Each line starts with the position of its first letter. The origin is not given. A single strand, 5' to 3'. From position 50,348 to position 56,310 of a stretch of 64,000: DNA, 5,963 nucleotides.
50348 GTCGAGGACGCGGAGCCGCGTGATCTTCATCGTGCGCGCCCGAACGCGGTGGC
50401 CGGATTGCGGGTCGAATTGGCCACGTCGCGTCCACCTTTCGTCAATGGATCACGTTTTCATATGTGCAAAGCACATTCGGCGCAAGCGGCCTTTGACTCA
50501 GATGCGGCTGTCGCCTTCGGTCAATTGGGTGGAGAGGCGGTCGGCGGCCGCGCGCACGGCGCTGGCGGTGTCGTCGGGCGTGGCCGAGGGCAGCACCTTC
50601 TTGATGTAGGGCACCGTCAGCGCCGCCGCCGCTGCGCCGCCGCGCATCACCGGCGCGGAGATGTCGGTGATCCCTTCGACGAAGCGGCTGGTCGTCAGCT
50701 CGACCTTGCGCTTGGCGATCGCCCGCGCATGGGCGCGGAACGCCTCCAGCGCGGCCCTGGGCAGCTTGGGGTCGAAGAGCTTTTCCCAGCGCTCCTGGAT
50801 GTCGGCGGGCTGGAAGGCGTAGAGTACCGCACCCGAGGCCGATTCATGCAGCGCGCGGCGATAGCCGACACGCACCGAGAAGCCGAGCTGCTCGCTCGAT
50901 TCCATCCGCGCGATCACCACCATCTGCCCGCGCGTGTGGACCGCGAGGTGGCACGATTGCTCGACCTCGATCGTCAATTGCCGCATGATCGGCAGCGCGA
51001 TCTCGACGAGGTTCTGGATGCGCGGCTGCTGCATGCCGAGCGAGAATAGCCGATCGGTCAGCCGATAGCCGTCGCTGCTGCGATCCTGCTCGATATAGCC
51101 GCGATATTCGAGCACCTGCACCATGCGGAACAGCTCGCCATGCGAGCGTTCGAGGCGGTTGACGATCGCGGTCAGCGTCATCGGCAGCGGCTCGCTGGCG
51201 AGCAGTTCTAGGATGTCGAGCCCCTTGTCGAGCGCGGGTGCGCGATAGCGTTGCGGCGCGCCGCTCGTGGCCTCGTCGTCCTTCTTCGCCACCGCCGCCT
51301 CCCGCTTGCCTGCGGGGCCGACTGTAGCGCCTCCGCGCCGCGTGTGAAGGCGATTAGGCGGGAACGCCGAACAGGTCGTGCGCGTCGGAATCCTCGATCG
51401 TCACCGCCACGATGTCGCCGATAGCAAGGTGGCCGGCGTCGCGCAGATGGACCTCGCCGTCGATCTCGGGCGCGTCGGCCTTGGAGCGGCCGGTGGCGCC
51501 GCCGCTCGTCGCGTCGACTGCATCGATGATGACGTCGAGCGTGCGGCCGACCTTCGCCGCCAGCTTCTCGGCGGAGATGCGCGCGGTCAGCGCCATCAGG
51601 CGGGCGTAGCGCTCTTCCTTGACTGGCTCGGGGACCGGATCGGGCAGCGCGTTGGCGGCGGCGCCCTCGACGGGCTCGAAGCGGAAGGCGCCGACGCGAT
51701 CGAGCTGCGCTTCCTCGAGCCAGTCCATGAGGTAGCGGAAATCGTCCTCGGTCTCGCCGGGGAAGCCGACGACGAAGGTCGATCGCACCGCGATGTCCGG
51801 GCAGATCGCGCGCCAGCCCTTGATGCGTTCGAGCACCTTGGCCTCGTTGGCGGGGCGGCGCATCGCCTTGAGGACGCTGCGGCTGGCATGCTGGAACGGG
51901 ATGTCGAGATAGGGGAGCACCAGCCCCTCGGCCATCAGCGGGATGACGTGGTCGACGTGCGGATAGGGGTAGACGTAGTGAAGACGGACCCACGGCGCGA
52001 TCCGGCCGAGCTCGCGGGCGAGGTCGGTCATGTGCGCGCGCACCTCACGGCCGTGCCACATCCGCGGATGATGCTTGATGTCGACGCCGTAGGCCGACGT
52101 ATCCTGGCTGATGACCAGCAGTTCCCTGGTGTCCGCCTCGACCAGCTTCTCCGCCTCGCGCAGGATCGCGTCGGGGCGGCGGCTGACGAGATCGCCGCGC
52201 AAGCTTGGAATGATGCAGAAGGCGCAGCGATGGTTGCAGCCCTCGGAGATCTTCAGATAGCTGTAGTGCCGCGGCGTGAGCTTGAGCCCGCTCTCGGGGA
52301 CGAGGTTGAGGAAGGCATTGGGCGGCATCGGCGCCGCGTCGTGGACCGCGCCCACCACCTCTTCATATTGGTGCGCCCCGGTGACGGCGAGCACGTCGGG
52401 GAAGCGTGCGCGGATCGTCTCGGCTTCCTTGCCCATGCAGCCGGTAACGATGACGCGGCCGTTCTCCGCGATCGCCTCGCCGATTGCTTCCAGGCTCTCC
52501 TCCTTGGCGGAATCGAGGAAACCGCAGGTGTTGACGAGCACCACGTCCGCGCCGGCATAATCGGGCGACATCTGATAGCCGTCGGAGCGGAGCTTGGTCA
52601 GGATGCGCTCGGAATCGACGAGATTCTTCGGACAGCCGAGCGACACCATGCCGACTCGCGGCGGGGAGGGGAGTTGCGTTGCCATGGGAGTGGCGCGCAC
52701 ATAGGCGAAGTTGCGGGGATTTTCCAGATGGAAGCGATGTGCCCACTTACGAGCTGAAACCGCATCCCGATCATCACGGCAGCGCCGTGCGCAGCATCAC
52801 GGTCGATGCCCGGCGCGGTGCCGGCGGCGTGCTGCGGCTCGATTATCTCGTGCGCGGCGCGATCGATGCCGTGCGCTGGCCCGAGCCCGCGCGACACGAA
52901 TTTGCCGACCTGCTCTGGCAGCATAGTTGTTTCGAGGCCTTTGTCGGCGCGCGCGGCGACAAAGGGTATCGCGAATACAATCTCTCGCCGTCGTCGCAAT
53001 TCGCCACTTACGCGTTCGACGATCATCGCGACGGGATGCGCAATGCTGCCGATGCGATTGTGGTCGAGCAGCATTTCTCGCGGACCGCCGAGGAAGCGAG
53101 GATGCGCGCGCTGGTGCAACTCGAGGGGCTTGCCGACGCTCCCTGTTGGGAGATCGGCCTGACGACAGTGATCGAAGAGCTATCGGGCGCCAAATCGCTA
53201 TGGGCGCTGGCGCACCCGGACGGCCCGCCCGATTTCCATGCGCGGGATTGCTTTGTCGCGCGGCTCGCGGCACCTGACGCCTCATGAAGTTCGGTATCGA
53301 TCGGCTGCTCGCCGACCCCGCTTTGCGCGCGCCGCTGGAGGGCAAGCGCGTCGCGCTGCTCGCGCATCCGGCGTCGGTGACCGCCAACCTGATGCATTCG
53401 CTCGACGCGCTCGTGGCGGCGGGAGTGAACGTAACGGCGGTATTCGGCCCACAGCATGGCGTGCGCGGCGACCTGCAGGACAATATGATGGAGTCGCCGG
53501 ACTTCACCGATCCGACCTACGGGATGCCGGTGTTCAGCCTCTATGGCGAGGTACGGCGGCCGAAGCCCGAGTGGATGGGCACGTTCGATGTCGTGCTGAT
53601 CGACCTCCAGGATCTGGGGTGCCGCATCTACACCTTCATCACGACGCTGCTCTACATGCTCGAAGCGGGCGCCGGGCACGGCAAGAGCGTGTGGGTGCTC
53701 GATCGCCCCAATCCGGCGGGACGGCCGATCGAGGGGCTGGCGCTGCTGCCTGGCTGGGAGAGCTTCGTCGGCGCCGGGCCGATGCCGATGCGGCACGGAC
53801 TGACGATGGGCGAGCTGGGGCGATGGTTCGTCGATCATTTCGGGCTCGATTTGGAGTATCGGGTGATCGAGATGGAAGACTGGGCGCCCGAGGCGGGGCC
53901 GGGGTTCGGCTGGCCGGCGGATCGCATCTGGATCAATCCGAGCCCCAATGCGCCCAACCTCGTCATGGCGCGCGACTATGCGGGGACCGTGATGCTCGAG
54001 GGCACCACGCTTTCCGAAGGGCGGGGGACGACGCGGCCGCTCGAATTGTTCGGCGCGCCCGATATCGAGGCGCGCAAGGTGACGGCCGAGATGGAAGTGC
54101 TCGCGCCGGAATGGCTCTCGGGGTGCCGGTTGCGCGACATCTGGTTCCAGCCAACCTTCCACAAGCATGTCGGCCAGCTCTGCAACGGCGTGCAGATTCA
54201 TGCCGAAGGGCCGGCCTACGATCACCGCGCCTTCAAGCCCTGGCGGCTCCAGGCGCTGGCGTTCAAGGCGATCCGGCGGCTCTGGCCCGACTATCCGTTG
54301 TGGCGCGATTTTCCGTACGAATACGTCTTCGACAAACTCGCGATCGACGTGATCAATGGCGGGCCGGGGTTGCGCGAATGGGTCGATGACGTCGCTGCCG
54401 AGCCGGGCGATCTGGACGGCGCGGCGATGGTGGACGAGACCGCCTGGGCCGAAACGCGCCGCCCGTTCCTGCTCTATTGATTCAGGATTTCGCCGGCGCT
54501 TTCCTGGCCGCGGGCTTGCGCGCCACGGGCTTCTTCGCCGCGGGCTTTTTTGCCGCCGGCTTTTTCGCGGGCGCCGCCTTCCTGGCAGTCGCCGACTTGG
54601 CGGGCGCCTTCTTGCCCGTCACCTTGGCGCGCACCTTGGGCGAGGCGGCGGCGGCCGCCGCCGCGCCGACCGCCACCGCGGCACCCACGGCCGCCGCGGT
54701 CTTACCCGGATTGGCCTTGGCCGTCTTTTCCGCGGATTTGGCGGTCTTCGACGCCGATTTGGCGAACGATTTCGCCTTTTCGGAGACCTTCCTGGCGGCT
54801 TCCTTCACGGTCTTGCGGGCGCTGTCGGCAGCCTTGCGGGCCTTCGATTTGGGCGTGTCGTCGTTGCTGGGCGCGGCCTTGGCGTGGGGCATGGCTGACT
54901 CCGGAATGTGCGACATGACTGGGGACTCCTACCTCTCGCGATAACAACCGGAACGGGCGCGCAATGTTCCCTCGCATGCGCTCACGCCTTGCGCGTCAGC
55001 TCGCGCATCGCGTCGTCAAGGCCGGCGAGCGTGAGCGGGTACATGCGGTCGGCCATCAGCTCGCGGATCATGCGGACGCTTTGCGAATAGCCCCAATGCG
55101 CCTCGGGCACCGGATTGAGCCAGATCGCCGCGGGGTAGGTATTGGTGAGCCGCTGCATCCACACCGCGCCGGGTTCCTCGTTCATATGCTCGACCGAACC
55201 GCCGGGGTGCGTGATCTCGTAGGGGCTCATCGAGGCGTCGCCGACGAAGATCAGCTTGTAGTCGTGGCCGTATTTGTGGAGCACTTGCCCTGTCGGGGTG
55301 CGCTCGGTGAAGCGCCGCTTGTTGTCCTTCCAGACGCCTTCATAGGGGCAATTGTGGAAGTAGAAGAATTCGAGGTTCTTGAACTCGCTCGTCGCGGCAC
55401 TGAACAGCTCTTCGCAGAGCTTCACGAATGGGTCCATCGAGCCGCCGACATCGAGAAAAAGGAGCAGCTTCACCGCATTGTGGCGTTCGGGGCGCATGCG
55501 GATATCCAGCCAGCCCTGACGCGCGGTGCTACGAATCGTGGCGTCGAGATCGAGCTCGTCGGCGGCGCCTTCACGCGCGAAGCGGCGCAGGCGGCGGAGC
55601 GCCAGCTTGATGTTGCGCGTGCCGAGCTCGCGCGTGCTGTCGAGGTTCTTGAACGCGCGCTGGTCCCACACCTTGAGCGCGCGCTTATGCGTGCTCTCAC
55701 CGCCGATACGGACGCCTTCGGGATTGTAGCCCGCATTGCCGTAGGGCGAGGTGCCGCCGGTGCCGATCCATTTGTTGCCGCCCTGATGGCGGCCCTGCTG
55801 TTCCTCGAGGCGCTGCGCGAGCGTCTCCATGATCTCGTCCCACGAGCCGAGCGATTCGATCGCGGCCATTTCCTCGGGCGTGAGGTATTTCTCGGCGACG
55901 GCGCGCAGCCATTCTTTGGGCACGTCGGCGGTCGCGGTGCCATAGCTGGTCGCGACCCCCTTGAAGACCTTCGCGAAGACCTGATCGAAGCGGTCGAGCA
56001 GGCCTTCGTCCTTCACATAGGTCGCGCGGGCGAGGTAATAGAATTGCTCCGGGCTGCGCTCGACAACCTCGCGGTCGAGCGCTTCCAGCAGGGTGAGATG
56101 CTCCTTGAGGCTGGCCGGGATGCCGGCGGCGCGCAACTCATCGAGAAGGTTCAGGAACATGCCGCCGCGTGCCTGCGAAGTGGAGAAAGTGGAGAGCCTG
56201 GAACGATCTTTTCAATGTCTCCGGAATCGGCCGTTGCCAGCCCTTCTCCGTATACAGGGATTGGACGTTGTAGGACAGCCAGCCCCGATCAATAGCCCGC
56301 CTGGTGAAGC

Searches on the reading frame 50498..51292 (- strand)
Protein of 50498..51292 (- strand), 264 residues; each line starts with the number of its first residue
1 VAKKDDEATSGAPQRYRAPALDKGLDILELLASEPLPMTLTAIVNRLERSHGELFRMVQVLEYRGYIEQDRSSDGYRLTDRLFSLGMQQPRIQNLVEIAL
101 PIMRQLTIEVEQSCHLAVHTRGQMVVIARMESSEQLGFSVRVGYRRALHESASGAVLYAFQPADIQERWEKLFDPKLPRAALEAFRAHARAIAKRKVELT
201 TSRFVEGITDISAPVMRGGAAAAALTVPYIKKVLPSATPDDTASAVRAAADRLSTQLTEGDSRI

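Call 22: search_protein_families(library=pfam, proteins=[window:50498-51292:-], max_evalue=0.00001)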
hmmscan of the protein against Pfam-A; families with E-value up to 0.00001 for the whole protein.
window:50498-51292:- (264 aa): 2 families
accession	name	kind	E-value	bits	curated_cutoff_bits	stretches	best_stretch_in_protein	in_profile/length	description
PF01614.24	IclR_C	-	1.3e-15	57.8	24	1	93-254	7-173/174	Bacterial transcriptional regulator IclR C-terminal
PF09339.16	HTH_IclR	-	1.8e-13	50.4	22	1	20-70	1-51/52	IclR helix-turn-helix domain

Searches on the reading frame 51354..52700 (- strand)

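Call 22: search_protein_families(library=pfam, proteins=[window:51354-52700:-], max_evalue=0.00001)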
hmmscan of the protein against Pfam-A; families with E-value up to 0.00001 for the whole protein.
window:51354-52700:- (448 aa): 3 families
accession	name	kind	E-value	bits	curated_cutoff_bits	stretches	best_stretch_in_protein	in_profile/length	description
PF04055.27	Radical_SAM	-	1.1e-22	81.4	29.5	1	150-328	2-166/166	Radical SAM superfamily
PF00919.26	UPF0004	-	1.3e-20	73.6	27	1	16-106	2-96/98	Uncharacterized protein family UPF0004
PF18693.7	TRAM_2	-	5.5e-18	65.4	27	1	384-446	1-61/63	TRAM domain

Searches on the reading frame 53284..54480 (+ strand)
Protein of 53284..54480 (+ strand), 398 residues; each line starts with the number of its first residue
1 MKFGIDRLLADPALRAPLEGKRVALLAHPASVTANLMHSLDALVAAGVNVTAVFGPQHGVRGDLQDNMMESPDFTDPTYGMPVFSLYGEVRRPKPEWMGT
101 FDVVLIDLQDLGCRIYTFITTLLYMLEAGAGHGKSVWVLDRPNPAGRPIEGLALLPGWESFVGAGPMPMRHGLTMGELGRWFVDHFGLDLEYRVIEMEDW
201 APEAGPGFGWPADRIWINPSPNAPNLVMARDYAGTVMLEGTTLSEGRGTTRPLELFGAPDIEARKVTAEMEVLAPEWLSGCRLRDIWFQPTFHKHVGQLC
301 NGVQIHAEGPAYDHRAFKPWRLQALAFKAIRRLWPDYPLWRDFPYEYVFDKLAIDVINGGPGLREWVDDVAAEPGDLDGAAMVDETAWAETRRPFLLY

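Call 22: search_protein_families(library=pfam, proteins=[window:53284-54480:+], max_evalue=0.00001)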
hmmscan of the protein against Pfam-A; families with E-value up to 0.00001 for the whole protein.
window:53284-54480:+ (398 aa): 2 families
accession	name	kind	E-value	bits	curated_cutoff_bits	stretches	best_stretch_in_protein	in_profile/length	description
PF07075.17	NamZ_N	-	4.3e-68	229.1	26.9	1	23-226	1-202/203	Exo-beta-N-acetylmuramidase NamZ, N-terminal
PF20732.2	NamZ_C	-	6.6e-41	141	25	1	232-398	3-152/152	Exo-beta-N-acetylmuramidase NamZ, C-terminal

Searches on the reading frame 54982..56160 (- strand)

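Call 22: search_protein_families(library=pfam, proteins=[window:54982-56160:-], max_evalue=0.00001)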
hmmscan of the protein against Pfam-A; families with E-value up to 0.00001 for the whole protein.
window:54982-56160:- (392 aa): 1 family
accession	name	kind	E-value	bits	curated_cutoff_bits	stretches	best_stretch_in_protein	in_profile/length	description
PF05762.20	VWA_CoxE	-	4.3e-11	43.1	26.4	1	182-269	6-97/222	VWA domain containing CoxE-like protein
